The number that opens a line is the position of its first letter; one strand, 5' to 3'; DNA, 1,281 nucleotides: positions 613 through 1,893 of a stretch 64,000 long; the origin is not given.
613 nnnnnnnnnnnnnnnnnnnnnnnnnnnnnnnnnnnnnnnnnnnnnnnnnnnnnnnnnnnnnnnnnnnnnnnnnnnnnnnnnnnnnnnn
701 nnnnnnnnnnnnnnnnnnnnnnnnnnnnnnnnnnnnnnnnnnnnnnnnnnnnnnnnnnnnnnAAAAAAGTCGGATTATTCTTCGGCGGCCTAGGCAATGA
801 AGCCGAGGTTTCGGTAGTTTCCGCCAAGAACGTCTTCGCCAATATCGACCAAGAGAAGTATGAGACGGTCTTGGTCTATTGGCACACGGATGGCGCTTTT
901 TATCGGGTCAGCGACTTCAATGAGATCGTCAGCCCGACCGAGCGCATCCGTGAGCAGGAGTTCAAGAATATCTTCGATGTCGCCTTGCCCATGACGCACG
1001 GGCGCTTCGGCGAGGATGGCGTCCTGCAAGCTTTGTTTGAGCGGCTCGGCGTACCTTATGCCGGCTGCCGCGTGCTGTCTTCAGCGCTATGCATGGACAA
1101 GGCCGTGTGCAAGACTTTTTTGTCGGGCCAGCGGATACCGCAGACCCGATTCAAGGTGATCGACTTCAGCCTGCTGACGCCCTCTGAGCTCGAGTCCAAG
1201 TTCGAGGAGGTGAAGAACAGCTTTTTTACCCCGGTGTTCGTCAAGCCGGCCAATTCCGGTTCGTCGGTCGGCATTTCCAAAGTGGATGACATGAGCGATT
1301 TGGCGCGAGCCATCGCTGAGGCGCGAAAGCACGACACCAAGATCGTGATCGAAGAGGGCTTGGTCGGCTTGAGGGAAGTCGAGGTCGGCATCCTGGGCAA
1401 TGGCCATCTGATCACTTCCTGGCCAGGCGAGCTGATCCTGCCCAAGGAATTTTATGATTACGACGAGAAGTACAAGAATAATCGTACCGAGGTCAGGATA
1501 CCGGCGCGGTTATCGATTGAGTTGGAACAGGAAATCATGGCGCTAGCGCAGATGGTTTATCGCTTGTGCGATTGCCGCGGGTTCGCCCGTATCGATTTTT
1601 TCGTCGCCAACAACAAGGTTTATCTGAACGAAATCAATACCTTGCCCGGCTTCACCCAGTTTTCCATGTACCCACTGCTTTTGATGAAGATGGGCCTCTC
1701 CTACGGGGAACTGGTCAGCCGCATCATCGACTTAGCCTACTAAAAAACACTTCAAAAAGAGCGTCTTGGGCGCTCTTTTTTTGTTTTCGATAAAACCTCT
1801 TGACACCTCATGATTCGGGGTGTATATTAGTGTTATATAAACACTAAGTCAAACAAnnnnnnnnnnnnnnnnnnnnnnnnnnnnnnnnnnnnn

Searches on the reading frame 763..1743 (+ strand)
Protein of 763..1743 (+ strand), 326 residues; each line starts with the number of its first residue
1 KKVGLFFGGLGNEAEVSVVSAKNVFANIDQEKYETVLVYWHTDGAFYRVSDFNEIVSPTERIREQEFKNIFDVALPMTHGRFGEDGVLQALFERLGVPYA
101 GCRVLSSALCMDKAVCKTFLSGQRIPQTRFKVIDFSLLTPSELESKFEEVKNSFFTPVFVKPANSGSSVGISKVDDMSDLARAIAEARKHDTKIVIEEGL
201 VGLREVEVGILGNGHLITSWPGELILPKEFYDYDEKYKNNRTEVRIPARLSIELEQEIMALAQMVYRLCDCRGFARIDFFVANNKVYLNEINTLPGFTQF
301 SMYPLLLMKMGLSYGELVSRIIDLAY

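Call 22: search_protein_families(library=pfam, proteins=[window:763-1743:+])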
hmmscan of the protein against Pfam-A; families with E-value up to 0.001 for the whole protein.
window:763-1743:+ (326 aa): 6 families
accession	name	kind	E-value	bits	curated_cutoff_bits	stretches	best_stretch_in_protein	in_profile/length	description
PF07478.18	Dala_Dala_lig_C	-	1.2e-62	211.5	24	1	126-322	8-203/204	D-ala D-ala ligase C-terminus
PF01820.27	Dala_Dala_lig_N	-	1.4e-23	84.2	34.6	1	2-102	1-121/121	D-ala D-ala ligase N-terminus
PF02222.28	ATP-grasp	-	4e-08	33.5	27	1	127-292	5-160/179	ATP-grasp domain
PF02786.22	CPSase_L_D2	-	3e-05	24.1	19.8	1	150-293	33-178/211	Carbamoyl-phosphate synthase L chain, ATP binding domain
PF13535.11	ATP-grasp_4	-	0.00081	19.5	27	0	156-190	3-37/160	ATP-grasp domain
PF03133.20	TTL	-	0.00085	19.1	20.1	0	253-299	215-263/292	Tubulin-tyrosine ligase family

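Call 27: find_homologous_proteins(query=window:763-1743:+, max_evalue=1e-40)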
Query window:763-1743:+ (326 aa): 6442 proteins with E <= 1e-40 among 8000 candidates; the best 120 are listed.
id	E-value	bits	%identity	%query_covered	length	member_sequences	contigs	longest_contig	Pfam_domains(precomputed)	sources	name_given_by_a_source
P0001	5.2e-215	731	100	100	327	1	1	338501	PF01820.28,PF02222.28,PF07478.19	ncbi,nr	ncbi:D-alanine--D-alanine ligase [Candidatus Falkowbacteria bacterium]|nr:D-alanine--D-alanine ligas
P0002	4.1e-194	662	90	100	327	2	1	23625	PF01820.28,PF02222.28,PF07478.19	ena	-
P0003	2.6e-193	659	88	100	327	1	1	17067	PF01820.28,PF02222.28,PF07478.19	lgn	-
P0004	5.1e-191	652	87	100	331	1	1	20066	PF01820.28,PF02786.23,PF02222.28,PF07478.19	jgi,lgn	jgi:D-alanine-D-alanine ligase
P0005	4.7e-154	530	70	100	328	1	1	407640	PF01820.28,PF02786.23,PF02222.28,PF07478.19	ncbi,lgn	-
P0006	8.7e-153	526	70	100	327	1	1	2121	PF01820.28,PF02786.23,PF02222.28,PF07478.19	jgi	jgi:D-alanine-D-alanine ligase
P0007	9.7e-146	503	68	100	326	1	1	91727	PF01820.28,PF02786.23,PF02222.28,PF07478.19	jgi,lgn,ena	-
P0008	2.4e-144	499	66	100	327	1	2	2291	PF01820.28,PF02786.23,PF02222.28,PF07478.19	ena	-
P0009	6.2e-143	494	64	100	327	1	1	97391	PF01820.28,PF02786.23,PF02222.28,PF08443.17,PF07478.19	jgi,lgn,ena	-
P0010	2.1e-142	492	66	100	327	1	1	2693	PF01820.28,PF02786.23,PF02222.28,PF07478.19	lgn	-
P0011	1.4e-138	480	64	100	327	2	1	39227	PF01820.28,PF02786.23,PF02222.28,PF07478.19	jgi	jgi:D-alanine-D-alanine ligase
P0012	3.6e-138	478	64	100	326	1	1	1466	PF01820.28,PF02786.23,PF02222.28,PF07478.19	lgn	-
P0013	4.1e-137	475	66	100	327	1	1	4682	PF01820.28,PF02786.23,PF02222.28,PF07478.19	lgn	-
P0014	8.1e-137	474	63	100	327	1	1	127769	PF01820.28,PF02786.23,PF02222.28,PF07478.19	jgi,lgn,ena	-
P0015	1.3e-136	473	63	100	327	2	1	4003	PF01820.28,PF02786.23,PF02222.28,PF07478.19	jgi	-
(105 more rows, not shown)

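Call 28: find_encoding_contigs(protein=P0002, flank=10000, max_places=2)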
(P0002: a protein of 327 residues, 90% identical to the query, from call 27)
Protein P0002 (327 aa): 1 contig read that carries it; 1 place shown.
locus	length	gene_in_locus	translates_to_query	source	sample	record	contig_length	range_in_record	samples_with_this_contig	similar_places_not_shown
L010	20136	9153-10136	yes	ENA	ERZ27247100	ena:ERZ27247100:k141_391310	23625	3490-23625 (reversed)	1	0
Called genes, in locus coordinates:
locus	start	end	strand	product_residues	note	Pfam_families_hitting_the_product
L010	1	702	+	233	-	?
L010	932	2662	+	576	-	PF00270:DEAD, PF04851:ResIII (weak), PF00271:Helicase_C, PF28538:Helicase_helical, PF03880:DbpA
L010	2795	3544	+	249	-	PF09851:SHOCT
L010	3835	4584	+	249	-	PF07452:CHRD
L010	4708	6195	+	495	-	PF01336:tRNA_anti-codon, PF00152:tRNA-synt_2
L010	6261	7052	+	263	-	PF00127:Copper-bind (weak)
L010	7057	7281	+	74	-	-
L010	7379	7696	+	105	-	-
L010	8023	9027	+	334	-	PF00579:tRNA-synt_1b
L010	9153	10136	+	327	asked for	PF01820:Dala_Dala_lig_N, PF07478:Dala_Dala_lig_C, PF02222:ATP-grasp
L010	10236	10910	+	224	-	PF00293:NUDIX, PF19368:WHD_AraR, PF21906:WHD_NrtR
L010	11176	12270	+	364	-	-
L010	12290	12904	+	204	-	PF00857:Isochorismatase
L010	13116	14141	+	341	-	PF03747:ADP_ribosyl_GH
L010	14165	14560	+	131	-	PF17767:NAPRTase_N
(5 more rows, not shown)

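Call 29: find_encoding_contigs(protein=P0003, flank=10000, max_places=2)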
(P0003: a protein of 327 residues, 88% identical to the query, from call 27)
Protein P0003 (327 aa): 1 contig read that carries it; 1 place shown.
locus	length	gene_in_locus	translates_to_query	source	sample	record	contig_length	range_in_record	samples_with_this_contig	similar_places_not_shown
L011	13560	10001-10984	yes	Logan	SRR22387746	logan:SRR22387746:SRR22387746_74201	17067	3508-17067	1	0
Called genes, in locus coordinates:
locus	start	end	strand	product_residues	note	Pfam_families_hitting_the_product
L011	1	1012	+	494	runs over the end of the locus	PF01336:tRNA_anti-codon, PF00152:tRNA-synt_2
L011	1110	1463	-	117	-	PF00072:Response_reg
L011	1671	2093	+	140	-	PF01951:Archease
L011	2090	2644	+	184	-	PF02834:LigT_PEase, PF13563:2_5_RNA_ligase2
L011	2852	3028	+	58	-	-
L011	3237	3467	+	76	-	PF10967:DUF2769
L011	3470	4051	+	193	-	PF13618:Gluconate_2-dh3 (weak)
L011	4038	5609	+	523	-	PF00732:GMC_oxred_N, PF05199:GMC_oxred_C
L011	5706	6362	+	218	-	PF03575:Peptidase_S51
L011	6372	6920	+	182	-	PF01928:CYTH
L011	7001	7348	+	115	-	-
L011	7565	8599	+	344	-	PF02826:2-Hacid_dh_C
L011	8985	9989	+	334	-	PF00579:tRNA-synt_1b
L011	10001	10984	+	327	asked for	PF01820:Dala_Dala_lig_N, PF02222:ATP-grasp, PF07478:Dala_Dala_lig_C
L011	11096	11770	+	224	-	PF00293:NUDIX, PF19368:WHD_AraR, PF21906:WHD_NrtR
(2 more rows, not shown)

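Call 30: find_encoding_contigs(protein=P0004, flank=10000, max_places=2)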
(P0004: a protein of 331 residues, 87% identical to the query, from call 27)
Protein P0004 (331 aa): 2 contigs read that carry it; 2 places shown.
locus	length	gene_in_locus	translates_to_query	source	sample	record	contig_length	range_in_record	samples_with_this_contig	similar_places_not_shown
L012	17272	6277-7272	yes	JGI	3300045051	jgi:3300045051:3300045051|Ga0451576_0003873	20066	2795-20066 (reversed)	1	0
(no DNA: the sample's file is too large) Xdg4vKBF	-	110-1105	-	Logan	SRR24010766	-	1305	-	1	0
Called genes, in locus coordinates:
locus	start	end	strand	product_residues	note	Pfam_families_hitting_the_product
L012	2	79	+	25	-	?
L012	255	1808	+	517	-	PF00732:GMC_oxred_N, PF05199:GMC_oxred_C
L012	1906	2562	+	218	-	PF03575:Peptidase_S51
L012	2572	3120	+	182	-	PF01928:CYTH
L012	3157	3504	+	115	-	-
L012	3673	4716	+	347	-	PF02826:2-Hacid_dh_C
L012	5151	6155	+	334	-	PF00579:tRNA-synt_1b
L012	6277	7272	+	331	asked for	PF01820:Dala_Dala_lig_N, PF07478:Dala_Dala_lig_C, PF02222:ATP-grasp, PF02786:CPSase_L_D2 (weak)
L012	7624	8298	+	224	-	PF00293:NUDIX, PF19368:WHD_AraR, PF21906:WHD_NrtR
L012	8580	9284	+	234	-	-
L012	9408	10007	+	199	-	PF00857:Isochorismatase (weak)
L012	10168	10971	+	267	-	PF18171:LSDAT_prok (weak)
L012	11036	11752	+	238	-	PF18171:LSDAT_prok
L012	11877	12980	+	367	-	PF03747:ADP_ribosyl_GH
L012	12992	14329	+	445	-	PF17767:NAPRTase_N, PF04095:NAPRTase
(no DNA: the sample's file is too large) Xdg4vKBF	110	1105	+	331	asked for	PF01820:Dala_Dala_lig_N, PF07478:Dala_Dala_lig_C, PF02222:ATP-grasp, PF02786:CPSase_L_D2 (weak)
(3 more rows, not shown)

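Call 31: find_encoding_contigs(protein=P0005, flank=10000, max_places=2)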
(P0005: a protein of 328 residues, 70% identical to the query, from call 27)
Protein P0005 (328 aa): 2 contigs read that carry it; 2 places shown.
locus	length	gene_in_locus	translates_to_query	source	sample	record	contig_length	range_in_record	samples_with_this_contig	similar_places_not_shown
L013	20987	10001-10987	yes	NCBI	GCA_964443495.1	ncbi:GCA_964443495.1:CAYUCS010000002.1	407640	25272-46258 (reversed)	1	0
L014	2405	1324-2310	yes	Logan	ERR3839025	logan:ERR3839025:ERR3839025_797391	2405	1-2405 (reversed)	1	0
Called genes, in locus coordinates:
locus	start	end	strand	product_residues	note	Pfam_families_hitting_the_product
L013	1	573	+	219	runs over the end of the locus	-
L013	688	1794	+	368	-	PF20686:CsoSCA_cat (weak)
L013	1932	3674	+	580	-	PF00999:Na_H_Exchanger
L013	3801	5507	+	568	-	PF00270:DEAD, PF04851:ResIII (weak), PF00271:Helicase_C, PF28538:Helicase_helical, PF03880:DbpA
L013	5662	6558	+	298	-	PF07452:CHRD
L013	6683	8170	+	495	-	PF01336:tRNA_anti-codon, PF00152:tRNA-synt_2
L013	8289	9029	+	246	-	PF00127:Copper-bind (weak)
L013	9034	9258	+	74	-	-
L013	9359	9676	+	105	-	-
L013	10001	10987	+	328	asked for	PF01820:Dala_Dala_lig_N, PF02222:ATP-grasp (weak), PF07478:Dala_Dala_lig_C, PF02786:CPSase_L_D2 (weak)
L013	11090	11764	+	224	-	PF00293:NUDIX, PF19368:WHD_AraR, PF21906:WHD_NrtR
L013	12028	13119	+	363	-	-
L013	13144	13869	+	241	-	PF00857:Isochorismatase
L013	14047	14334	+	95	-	-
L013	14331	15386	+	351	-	PF03747:ADP_ribosyl_GH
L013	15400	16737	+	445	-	PF17767:NAPRTase_N, PF04095:NAPRTase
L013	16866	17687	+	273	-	PF01513:NAD_kinase (faint), PF20143:NAD_kinase_C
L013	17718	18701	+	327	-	PF13793:Pribosyltran_N, PF00156:Pribosyltran (weak), PF14572:Pribosyl_synth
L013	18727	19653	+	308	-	-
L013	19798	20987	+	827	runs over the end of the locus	PF00795:CN_hydrolase, PF02540:NAD_synthase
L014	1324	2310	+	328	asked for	PF01820:Dala_Dala_lig_N, PF02222:ATP-grasp (weak), PF07478:Dala_Dala_lig_C, PF02786:CPSase_L_D2 (weak)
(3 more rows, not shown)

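Call 60: find_encoding_contigs(protein=P0007, flank=10000, max_places=1)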
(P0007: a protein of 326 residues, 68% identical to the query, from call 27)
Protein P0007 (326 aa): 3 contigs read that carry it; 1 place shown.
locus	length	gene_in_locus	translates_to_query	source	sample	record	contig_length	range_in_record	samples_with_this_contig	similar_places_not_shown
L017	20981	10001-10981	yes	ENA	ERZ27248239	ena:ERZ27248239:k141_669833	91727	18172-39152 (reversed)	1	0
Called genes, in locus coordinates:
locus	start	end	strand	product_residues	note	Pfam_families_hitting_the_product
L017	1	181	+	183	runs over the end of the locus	-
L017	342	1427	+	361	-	PF05257:CHAP, PF07705:CARDB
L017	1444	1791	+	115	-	-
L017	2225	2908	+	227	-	PF00657:Lipase_GDSL, PF13472:Lipase_GDSL_2, PF17182:OSK (weak)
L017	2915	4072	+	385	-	PF01757:Acyl_transf_3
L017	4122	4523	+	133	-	PF07883:Cupin_2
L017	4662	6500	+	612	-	-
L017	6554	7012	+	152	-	PF00571:CBS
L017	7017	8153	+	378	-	-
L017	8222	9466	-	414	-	PF00270:DEAD, PF04851:ResIII, PF00271:Helicase_C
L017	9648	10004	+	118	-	PF03692:CxxCxxCC (weak)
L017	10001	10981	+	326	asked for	PF01820:Dala_Dala_lig_N, PF07478:Dala_Dala_lig_C, PF02222:ATP-grasp (weak), PF02786:CPSase_L_D2 (weak)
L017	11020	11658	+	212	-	PF01797:Y1_Tnp (weak)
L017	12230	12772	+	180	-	-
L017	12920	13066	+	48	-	-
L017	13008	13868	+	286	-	-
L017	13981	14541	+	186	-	PF07690:MFS_1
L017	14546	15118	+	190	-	PF07690:MFS_1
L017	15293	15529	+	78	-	PF21956:DUF6922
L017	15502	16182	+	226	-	PF08843:AbiEii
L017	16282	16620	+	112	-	-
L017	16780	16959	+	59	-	-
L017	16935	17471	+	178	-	PF01797:Y1_Tnp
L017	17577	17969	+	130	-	-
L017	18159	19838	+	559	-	PF16927:HisKA_7TM, PF00512:HisKA, PF02518:HATPase_c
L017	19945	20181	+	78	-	PF21956:DUF6922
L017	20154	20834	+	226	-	PF08843:AbiEii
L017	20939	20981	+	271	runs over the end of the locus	PF04055:Radical_SAM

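Call 61: find_encoding_contigs(protein=P0009, flank=10000, max_places=1)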
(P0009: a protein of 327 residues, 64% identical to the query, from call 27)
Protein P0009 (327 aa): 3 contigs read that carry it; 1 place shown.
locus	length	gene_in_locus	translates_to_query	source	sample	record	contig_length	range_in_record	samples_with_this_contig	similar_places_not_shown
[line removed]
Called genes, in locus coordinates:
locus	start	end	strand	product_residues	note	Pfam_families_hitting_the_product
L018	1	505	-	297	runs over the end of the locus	PF17827:PrmC_N, PF05175:MTS (weak), PF06325:PrmA, PF13847:Methyltransf_31, PF13649:Methyltransf_25 (weak)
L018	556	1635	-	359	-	PF03462:PCRF, PF00472:RF-1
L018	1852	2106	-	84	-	PF01197:Ribosomal_L31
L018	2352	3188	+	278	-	PF00318:Ribosomal_S2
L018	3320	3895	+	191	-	PF00889:EF_TS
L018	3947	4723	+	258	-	PF04468:PSP1, PF28472:PSP1_3rd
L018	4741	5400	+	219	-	-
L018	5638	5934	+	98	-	PF01541:GIY-YIG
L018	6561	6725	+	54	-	PF00471:Ribosomal_L33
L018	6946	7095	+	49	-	-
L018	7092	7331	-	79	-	PF04226:Transgly_assoc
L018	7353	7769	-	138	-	PF02325:CCB3_YggT (weak)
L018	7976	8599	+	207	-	PF04607:RelA_SpoT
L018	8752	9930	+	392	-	-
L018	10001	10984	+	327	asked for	PF01820:Dala_Dala_lig_N, PF08443:RimK (weak), PF02222:ATP-grasp, PF07478:Dala_Dala_lig_C, PF02786:CPSase_L_D2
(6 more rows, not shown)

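Call 67: find_homologous_proteins(query=A2, max_evalue=0.00001)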
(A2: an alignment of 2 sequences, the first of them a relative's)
Query A2 (2 sequences) (212 aa, profile of the alignment): 7998 proteins with E <= 0.00001 among 8000 candidates; the best 120 are listed.
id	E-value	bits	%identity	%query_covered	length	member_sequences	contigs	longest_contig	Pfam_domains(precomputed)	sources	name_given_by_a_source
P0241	1.2e-106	374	24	84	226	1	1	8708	PF01797.22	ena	-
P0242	1.2e-104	367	85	100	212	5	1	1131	PF01797.22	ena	-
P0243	1.5e-103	364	26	81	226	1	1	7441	PF01797.22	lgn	-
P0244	3.0e-103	363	25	83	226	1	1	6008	PF01797.22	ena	-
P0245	5.4e-103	362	25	85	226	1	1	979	PF01797.22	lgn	-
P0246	1.2e-102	361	23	84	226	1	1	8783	PF01797.22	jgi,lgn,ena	-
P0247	6.9e-102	358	25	95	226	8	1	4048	PF01797.22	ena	-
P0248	7.6e-101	355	80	100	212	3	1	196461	PF01797.22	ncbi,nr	ncbi:MAG: transposase [Candidatus Moranbacteria bacterium]|nr:transposase [Candidatus Moranbacteria 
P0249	1.1e-99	351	-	-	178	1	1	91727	PF01797.22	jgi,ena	-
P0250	2.0e-99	350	26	85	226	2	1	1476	PF01797.22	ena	-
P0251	4.2e-98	346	25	85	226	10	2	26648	PF01797.22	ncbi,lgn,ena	-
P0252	6.0e-98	345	26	84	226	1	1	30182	PF01797.22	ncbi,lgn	-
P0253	5.7e-97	342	25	85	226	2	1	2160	PF01797.22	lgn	-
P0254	5.2e-96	339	27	98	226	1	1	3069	PF01797.22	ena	-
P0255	6.9e-96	339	26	85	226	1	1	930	PF01797.22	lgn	-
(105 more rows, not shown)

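Call 80: find_encoding_contigs(protein=P0001, flank=10000, max_places=2)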
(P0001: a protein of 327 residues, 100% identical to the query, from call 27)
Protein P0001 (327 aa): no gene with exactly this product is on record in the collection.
